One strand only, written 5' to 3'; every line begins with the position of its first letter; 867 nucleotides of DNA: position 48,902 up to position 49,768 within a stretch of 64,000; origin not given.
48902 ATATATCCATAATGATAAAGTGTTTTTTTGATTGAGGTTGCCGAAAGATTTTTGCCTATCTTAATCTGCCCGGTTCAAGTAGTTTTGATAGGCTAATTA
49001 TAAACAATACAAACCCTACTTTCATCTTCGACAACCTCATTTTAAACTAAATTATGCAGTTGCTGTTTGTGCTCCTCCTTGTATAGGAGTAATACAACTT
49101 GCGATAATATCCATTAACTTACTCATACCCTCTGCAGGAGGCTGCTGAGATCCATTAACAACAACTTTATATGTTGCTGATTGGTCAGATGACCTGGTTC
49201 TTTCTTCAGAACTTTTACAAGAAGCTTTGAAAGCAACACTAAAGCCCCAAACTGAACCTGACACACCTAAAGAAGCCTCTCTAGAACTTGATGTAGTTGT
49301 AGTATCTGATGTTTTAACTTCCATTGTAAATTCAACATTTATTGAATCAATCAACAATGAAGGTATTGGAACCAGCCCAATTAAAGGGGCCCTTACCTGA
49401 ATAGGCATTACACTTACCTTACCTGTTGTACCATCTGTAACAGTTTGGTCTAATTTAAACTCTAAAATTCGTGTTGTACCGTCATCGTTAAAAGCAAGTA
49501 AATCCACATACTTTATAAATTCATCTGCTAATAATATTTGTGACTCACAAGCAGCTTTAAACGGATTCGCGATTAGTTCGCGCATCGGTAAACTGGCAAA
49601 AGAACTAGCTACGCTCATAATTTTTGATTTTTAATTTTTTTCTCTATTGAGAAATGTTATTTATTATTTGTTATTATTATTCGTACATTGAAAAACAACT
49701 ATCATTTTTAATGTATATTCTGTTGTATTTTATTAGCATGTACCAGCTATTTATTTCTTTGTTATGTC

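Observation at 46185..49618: Five paralogs of an uncharacterised ~160-190-aa family, four of them in one operon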

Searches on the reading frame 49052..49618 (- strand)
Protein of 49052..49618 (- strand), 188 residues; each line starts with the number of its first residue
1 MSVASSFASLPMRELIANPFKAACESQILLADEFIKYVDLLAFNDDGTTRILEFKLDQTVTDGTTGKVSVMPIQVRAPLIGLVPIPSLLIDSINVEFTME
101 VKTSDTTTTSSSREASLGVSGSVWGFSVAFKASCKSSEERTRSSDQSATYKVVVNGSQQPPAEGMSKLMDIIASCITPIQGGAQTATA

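Call 3: search_protein_families(library=pfam, proteins=[window:49052-49618:-], max_evalue=1)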
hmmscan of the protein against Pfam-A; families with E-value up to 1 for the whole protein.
window:49052-49618:- (188 aa): 2 families
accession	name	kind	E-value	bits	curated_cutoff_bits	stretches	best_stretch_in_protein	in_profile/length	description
PF11655.13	DUF2589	-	4.4e-31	108.8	23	1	11-173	1-152/154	Protein of unknown function (DUF2589)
PF19952.5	DUF6414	-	0.15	12.2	25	1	91-144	17-68/283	Domain of unknown function (DUF6414)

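Call 10: search_solved_structures(query=window:49052-49618:-, max_evalue=10)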
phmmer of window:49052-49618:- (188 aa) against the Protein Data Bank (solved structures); distinct sequences matched with E-value up to 10: 0.

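Call 11: find_homologous_proteins(query=window:49052-49618:-, max_evalue=0.001)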
Query window:49052-49618:- (188 aa): 726 proteins with E <= 0.001 among 995 candidates; the best 120 are listed.
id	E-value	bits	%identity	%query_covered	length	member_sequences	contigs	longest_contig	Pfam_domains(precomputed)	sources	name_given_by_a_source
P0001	2.3e-112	390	99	100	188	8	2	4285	PF11655.14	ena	-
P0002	8.5e-94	330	84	99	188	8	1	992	PF11655.14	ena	-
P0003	1.3e-91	323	81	99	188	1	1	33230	PF11655.14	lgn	-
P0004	6.5e-89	314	79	99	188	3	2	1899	PF11655.14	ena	-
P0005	1.4e-82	293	71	100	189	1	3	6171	PF11655.14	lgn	-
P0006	2.1e-79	283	73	99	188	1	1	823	PF11655.14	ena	-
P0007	6.6e-62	226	59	99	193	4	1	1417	PF11655.14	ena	-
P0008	3.7e-61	224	60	96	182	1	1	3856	PF11655.14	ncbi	-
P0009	4.5e-60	220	59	99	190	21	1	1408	PF11655.14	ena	-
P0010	1.4e-57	212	57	94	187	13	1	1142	PF11655.14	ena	-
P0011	3.6e-48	181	51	98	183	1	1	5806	PF11655.14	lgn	-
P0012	3.7e-47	178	51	97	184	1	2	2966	PF11655.14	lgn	-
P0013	6.4e-47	177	50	95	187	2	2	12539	PF11655.14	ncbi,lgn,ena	-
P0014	2.9e-44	169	49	96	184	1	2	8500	PF11655.14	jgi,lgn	jgi:hypothetical protein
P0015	8.8e-44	167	49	95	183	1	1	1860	PF11655.14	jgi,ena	-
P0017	1.4e-41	160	46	95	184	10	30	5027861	PF11655.14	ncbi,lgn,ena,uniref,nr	ncbi:hypothetical protein Cpap_0356 [Ruminiclostridium papyrosolvens DSM 2782]|uniref:DUF2589 domain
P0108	7.3e-37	145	45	95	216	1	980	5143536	PF11655.14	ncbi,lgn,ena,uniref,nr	ncbi:DUF2589 domain-containing protein [Phocaeicola vulgatus]|uniref:DUF2589 domain-containing prote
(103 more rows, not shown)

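Call 13: find_encoding_contigs(protein=P0108, flank=10000, max_places=3)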
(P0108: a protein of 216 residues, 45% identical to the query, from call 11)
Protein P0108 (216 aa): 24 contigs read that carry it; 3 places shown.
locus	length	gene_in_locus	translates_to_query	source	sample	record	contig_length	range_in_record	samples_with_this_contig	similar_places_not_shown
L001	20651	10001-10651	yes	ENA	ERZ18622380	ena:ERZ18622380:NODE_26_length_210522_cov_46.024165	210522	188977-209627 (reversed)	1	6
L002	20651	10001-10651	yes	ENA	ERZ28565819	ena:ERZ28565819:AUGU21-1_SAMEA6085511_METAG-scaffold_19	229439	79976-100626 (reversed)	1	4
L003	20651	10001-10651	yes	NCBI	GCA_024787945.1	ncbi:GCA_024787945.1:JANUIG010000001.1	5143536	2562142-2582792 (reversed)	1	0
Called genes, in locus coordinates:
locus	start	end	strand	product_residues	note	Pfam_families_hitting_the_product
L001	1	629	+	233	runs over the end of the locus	PF14460:Prok-E2_D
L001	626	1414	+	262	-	PF00899:ThiF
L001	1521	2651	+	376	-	PF00165:HTH_AraC (faint), PF12833:HTH_18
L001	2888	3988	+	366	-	PF12099:DUF3575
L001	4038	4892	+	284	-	PF08842:Mfa2 (faint)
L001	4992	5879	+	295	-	PF13149:Mfa_like_1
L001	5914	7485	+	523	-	PF13149:Mfa_like_1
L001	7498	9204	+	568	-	PF13149:Mfa_like_1, PF07581:Glug (faint)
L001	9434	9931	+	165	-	PF11655:DUF2589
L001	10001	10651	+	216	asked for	PF11655:DUF2589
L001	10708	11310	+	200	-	-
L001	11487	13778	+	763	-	PF00512:HisKA, PF02518:HATPase_c, PF00072:Response_reg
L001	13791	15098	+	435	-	PF00072:Response_reg, PF00158:Sigma54_activat, PF14532:Sigma54_activ_2, PF07724:AAA_2 (weak), PF07728:AAA_5, PF25601:AAA_lid_14, PF02954:HTH_8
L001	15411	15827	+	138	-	-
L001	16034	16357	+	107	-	PF12728:HTH_17 (weak)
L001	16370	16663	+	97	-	PF12728:HTH_17, PF13411:MerR_1 (weak)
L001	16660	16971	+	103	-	PF12728:HTH_17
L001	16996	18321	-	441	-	PF17293:Arm-DNA-bind_5, PF13102:Phage_int_SAM_5, PF00589:Phage_integrase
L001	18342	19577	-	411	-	PF17293:Arm-DNA-bind_5, PF13102:Phage_int_SAM_5, PF00589:Phage_integrase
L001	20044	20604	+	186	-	PF04542:Sigma70_r2 (weak), PF08281:Sigma70_r4_2, PF04545:Sigma70_r4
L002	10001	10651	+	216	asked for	PF11655:DUF2589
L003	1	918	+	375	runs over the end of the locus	PF00165:HTH_AraC (faint), PF12833:HTH_18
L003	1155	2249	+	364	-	PF12099:DUF3575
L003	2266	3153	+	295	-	PF08842:Mfa2 (weak)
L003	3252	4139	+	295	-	PF13149:Mfa_like_1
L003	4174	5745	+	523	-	PF13149:Mfa_like_1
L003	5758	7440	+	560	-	PF13149:Mfa_like_1, PF07581:Glug (faint)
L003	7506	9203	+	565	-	PF13149:Mfa_like_1, PF07581:Glug (faint)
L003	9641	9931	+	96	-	PF11655:DUF2589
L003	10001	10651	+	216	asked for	PF11655:DUF2589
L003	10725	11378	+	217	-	-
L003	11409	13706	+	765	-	PF00512:HisKA, PF02518:HATPase_c, PF00072:Response_reg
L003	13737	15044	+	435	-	PF00072:Response_reg, PF00158:Sigma54_activat, PF14532:Sigma54_activ_2, PF07724:AAA_2 (weak), PF07728:AAA_5, PF25601:AAA_lid_14, PF02954:HTH_8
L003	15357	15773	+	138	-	-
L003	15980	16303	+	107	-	PF12728:HTH_17 (weak)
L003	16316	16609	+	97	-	PF12728:HTH_17, PF13411:MerR_1 (weak)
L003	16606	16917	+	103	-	PF12728:HTH_17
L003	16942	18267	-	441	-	PF17293:Arm-DNA-bind_5, PF13102:Phage_int_SAM_5, PF00589:Phage_integrase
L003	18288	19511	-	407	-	PF17293:Arm-DNA-bind_5, PF13102:Phage_int_SAM_5, PF00589:Phage_integrase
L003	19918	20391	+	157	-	PF02590:SPOUT_MTase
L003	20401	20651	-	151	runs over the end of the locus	PF14489:QueF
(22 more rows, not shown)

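Call 15: find_encoding_contigs(protein=P0003, flank=10000, max_places=2)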
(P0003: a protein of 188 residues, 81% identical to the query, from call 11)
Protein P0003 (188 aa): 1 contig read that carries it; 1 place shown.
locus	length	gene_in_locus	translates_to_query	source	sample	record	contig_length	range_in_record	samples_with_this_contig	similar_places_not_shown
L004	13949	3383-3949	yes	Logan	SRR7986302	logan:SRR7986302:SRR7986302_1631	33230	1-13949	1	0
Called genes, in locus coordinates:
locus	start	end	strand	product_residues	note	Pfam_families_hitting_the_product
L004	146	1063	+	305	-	-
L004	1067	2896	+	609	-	-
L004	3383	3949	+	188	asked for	PF11655:DUF2589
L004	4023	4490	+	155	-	PF16895:DUF5085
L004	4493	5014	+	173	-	-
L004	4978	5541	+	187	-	PF11655:DUF2589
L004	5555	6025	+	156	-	PF11655:DUF2589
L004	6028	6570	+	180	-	PF11655:DUF2589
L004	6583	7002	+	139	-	-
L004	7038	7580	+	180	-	-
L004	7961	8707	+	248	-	-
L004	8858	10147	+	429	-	PF00282:Pyridoxal_deC, PF00266:Aminotran_5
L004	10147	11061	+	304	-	PF02931:Neur_chan_LBD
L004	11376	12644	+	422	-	-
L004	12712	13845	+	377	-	PF07690:MFS_1, PF12832:MFS_1_like (weak), PF07690:MFS_1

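Call 16: find_encoding_contigs(protein=P0017, flank=10000, max_places=2)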
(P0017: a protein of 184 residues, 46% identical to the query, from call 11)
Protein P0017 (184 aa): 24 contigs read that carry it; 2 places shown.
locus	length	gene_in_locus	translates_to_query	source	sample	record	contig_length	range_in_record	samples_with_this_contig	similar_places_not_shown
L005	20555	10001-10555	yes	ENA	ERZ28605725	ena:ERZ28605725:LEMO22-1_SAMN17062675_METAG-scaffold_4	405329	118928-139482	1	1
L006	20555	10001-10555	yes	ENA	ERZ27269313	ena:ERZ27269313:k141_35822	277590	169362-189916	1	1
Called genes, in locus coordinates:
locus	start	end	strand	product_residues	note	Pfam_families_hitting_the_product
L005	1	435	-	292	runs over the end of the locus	PF01430:HSP33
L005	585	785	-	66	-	PF00313:CSD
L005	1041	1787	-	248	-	PF01209:Ubie_methyltran (weak), PF05401:NodS (weak), PF02353:CMAS (weak), PF13489:Methyltransf_23, PF13847:Methyltransf_31, PF08241:Methyltransf_11, PF08242:Methyltransf_12, PF13649:Methyltransf_25, +1 more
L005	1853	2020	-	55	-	PF00269:SASP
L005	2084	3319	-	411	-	PF22694:CtpB_N-like, PF00595:PDZ, PF13180:PDZ_2, PF17820:PDZ_6, PF03572:Peptidase_S41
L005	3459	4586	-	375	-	PF24568:CC_PcsB, PF01551:Peptidase_M23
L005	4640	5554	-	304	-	PF18075:FtsX_ECD, PF02687:FtsX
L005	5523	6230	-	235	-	PF02463:SMC_N (faint), PF00005:ABC_tran, PF13304:AAA_21 (faint)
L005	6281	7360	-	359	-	PF17853:GGDEF_2, PF13556:HTH_30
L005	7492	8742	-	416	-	PF07690:MFS_1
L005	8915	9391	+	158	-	PF06445:GyrI-like (faint), PF16895:DUF5085 (weak)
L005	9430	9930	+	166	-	PF11655:DUF2589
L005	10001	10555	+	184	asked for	PF11655:DUF2589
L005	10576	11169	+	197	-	-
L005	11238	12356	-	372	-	PF00005:ABC_tran, PF17912:OB_MalK, PF08402:TOBE_2, PF03459:TOBE (weak)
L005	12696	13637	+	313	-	PF01118:Semialdhyde_dh, PF22698:Semialdhyde_dhC_1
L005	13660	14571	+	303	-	PF00696:AA_kinase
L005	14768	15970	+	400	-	PF00202:Aminotran_3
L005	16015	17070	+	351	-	PF00988:CPSase_sm_chain, PF00117:GATase, PF07722:Peptidase_C26 (faint)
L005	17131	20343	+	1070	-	PF25596:CPSase_L_D1, PF02786:CPSase_L_D2, PF02787:CPSase_L_D3, PF25596:CPSase_L_D1, PF02655:ATP-grasp_3, PF02222:ATP-grasp, PF02786:CPSase_L_D2, PF07478:Dala_Dala_lig_C, +5 more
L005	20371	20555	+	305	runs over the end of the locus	PF02729:OTCace_N, PF00185:OTCace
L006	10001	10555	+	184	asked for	PF11655:DUF2589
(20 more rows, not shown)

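Call 18: predict_structure(alignment_id=A2)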
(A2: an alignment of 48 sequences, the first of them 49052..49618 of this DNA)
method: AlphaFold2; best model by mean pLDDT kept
length: 188 residues; sequences in the alignment: 48
mean_pLDDT: 56.3   pTM: 0.38
mean pLDDT of the five models: 56.3, 54.7, 54.4, 50.0, 49.4
residues with pLDDT >= 90: 0; 70-90: 68; 50-70: 50; < 50: 70
segments of 3 or more residues with pLDDT < 50: 1-5, 97-152, 181-188
pLDDT, mean of each block of 10 residues (from residue 1): 48 62 73 78 78 77 70 77 63 50 34 28 30 26 38 54 71 70 41
secondary structure, 60 per line:
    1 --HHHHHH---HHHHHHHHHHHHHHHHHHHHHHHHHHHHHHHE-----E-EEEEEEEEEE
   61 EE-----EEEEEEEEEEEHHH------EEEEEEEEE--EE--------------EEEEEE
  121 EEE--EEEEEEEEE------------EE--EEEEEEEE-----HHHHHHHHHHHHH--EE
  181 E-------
elements in order: H3-8 H12-42 E51-62 E68-78 E88-96 E115-123 E126-134 E151-158 H164-176 E179-181

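Call 26: search_protein_families(library=padloc, proteins=[window:49052-49618:-], max_evalue=0.1)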
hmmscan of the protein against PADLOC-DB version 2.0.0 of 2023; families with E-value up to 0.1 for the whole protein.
window:49052-49618:- (188 aa): 1 family
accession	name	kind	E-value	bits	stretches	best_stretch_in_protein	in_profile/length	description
PDLC04916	PDC-S11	-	0.012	12.6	1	33-60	53-80/358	-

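Call 27: search_protein_families(library=ncbifam, proteins=[window:49052-49618:-], max_evalue=0.1)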
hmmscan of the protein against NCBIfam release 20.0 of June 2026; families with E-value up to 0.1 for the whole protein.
window:49052-49618:- (188 aa): 0 families

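Call 28: search_protein_families(library=phrogs, proteins=[window:49052-49618:-], max_evalue=0.1)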
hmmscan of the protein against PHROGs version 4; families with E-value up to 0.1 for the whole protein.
window:49052-49618:- (188 aa): 0 families

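Call 29: find_related_loci(query=A2, collection=genome_contigs, flank=10000)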
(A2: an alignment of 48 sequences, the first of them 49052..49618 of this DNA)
Query A2 (188 aa) in genome_contigs; peptide patterns used: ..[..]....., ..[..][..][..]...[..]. (x = any residue, [..] = any of these).
264 stretches matched a pattern; 117 encode a relative of the query (tblastn E <= 1e-3); the best 80 are kept; 80 distinct loci.
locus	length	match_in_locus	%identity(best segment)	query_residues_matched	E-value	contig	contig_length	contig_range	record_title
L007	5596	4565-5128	97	1-188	5e-122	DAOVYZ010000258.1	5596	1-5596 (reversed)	MAG TPA_asm: Bacteroidales bacterium isolate CSMAG_1796 CSMAG_1796_k141_977166_length_5596_cov_7.0000, whole genome shot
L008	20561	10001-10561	78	1-187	2e-98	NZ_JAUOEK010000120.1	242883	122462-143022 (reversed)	Flavivirga aquimarina strain KCTC 52353 k141_179, whole genome shotgun sequence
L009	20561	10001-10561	78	1-187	2e-97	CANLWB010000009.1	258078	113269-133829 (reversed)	uncultured Flavobacteriaceae bacterium isolate 2-674-G.fasta genome assembly, contig: NODE_9, whole genome shotgun seque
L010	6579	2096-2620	50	2-179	1e-50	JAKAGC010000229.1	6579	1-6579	MAG: Acidobacteria bacterium isolate WY2.bin142 NODE_21467_length_6579_cov_1.275108, whole genome shotgun sequence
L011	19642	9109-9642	47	1-179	2e-50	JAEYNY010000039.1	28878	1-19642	MAG: Bacillota bacterium isolate OH_CBB_131 k127_56033, whole genome shotgun sequence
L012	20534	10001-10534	45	1-179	2e-48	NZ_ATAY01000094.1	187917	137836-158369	Ruminiclostridium papyrosolvens C7 contig01648, whole genome shotgun sequence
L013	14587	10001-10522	48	3-178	8e-48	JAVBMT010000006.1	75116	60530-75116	MAG: Desulfovibrionaceae bacterium isolate EPI_MAG_00059 c_000000016459, whole genome shotgun sequence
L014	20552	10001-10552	48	2-182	4e-47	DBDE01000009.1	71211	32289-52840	MAG TPA_asm: Alistipes sp. UBA940 UBA940_contig_7403, whole genome shotgun sequence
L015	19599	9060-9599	47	3-183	2e-46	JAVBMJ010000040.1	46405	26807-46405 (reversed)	MAG: Rikenellaceae bacterium isolate EPI_MAG_00048 c_000004693617, whole genome shotgun sequence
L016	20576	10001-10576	45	5-185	7e-46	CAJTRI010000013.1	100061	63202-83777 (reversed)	MAG TPA_asm: uncultured Duncaniella sp. isolate MGBC111445 genome assembly, contig: MGBC111445.13, whole genome shotgun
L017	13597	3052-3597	48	3-179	1e-45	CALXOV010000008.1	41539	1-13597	MAG: uncultured Succinivibrionaceae bacterium isolate E27__bin388 genome assembly, contig: E27__k127_5433276, whole geno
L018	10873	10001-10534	43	3-180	7e-45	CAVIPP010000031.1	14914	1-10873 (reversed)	Oscillospiraceae bacterium isolate H07676-L1_cleanbin_000086 genome assembly, contig: Spades_H07676-L1_contig_3377, whol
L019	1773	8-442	57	44-188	1e-45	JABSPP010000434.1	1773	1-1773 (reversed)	MAG: Flavobacteriaceae bacterium isolate DT_37 DT-Flavobacteriaceae-6_scaffold_434, whole genome shotgun sequence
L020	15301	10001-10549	44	2-182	7e-45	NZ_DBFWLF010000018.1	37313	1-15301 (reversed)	MAG: Alistipes sp. isolate MAG7874 contig18, whole genome shotgun sequence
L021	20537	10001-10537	43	3-179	7e-45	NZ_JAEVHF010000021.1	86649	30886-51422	Kistimonas asteriae strain KMD 001 NODE_21_length_86649_cov_38.378, whole genome shotgun sequence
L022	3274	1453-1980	46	3-179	1e-44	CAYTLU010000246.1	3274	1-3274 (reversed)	MAG TPA_asm: uncultured Bacteroides sp. isolate SRP330255_co2_190 genome assembly, contig: k141_3476027, whole genome sh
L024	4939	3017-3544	46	3-179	2e-43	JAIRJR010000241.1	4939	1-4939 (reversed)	MAG: Tannerella sp. isolate Aly426_bin3 k119_1725274, whole genome shotgun sequence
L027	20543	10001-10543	44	2-179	3e-43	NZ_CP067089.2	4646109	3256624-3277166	Breznakiella homolactica strain RmG30 chromosome, complete genome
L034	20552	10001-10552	41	2-184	2e-42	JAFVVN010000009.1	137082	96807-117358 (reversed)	MAG: Bacteroidales bacterium isolate RGIG5433 Sheep_Colon-4__c267, whole genome shotgun sequence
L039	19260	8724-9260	45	3-179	1e-41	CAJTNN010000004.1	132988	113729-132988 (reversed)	MAG TPA_asm: uncultured Muribaculaceae bacterium isolate MGBC101100 genome assembly, contig: MGBC101100.4, whole genome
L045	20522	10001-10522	41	5-179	6e-41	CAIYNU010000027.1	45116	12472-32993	MAG: uncultured Rhodospirillales bacterium isolate AM-2014_bin-1497 genome assembly, contig: bin-1497:027/104, whole gen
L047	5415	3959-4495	41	3-180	2e-40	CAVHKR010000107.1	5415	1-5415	Acutalibacteraceae bacterium isolate G02630-L1_cleanbin_000028 genome assembly, contig: Spades_G02630-L1_contig_7940, wh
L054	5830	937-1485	42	2-183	2e-39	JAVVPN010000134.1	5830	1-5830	MAG: Bacteroidales bacterium isolate CGS10Y1-bin31 NODE_15314_length_5830_cov_8.395844, whole genome shotgun sequence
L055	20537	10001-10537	42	3-184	5e-39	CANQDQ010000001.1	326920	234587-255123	MAG: uncultured Bacteroidales bacterium isolate Lapin-005__bin58 genome assembly, contig: Lapin-005__NODE_4_length_32692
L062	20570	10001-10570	36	1-182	6e-38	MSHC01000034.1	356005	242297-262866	MAG: Ruminococcus sp. Phil15 707_L1_merged_contig_37, whole genome shotgun sequence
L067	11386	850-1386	38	3-179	8e-38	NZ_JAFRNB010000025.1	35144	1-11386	MAG: Treponema sp. isolate RGIG2619 Goat_Omasum-1__c125204, whole genome shotgun sequence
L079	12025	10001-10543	40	3-181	5e-36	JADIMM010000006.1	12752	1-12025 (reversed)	MAG: Candidatus Gallitreponema excrementavium isolate 10532 E1M07__C21819_L12752_SRR9113726, whole genome shotgun sequen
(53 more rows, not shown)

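Call 35: search_protein_families(library=pfam, proteins=[L034:10558-11277:+, L062:10591-11526:+, L005:10576-11169:+, L001:10708-11310:+, L003:10725-11378:+, L021:10634-11335:+, L054:1619-2161:+, L039:9352-9939:+, L055:10642-11175:+, L047:4523-5221:+], max_evalue=0.05)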
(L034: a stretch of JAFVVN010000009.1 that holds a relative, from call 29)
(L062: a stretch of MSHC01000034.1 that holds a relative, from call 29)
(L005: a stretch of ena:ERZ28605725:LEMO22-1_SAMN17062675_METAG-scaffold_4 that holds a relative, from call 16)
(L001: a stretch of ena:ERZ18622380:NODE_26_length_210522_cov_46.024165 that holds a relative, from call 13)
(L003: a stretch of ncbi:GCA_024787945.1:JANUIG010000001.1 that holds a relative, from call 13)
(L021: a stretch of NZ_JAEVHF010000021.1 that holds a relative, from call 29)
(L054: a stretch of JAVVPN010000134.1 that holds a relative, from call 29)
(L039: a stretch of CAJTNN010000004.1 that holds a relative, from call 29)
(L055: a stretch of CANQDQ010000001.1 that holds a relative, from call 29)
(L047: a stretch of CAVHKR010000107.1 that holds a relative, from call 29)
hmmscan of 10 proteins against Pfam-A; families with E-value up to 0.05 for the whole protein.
L034:10558-11277:+ (239 aa): 0 families

L062:10591-11526:+ (311 aa): 0 families

L005:10576-11169:+ (197 aa): 1 family
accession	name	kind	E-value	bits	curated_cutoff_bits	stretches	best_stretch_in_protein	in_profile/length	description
PF01541.30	GIY-YIG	-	0.00076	20.2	22.6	1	38-66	1-29/78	GIY-YIG catalytic domain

L001:10708-11310:+ (200 aa): 0 families

L003:10725-11378:+ (217 aa): 1 family
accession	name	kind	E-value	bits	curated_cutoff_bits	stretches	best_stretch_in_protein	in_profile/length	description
PF03372.29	Exo_endo_phos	-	2.7e-05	24.5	24.5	1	13-201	1-213/225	Endonuclease/Exonuclease/phosphatase family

L021:10634-11335:+ (233 aa): 4 families
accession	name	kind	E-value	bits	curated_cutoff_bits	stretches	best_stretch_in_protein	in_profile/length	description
PF08238.18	Sel1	-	1.6e-21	76.4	30.7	5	124-158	1-35/36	Sel1 repeat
PF23310.1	TPR_27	-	0.00041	20.4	27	1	42-119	14-92/110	Plant tetratrico peptide repeats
PF24762.1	TPR_IF140-IFT172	-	0.03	13.4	26.8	0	7-56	212-257/486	IF140/IFT172 TPR domain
PF12895.13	ANAPC3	-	0.036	14.8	27.2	0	38-93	2-61/82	Anaphase-promoting complex, cyclosome, subunit 3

L054:1619-2161:+ (180 aa): 1 family
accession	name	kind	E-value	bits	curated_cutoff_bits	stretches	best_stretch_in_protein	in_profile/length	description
PF08291.16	Peptidase_M15_3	-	1.2e-14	54.8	23.2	1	22-128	1-90/108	Peptidase M15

L039:9352-9939:+ (195 aa): 2 families
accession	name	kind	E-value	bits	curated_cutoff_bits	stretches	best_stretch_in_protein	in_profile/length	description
PF01520.23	Amidase_3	-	3.9e-25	89.3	27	1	3-189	1-173/174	N-acetylmuramoyl-L-alanine amidase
PF20179.3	MSS51_C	-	0.0079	16.4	27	1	102-171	108-153/185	MSS51 C-terminal domain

L055:10642-11175:+ (177 aa): 0 families

L047:4523-5221:+ (232 aa): 2 families
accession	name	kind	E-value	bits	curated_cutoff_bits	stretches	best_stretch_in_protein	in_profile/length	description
PF03372.29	Exo_endo_phos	-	1.5e-10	41.6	24.5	1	4-223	1-225/225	Endonuclease/Exonuclease/phosphatase family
PF14529.12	Exo_endo_phos_2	-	3.3e-06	27.4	27.4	1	146-226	15-116/117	Endonuclease-reverse transcriptase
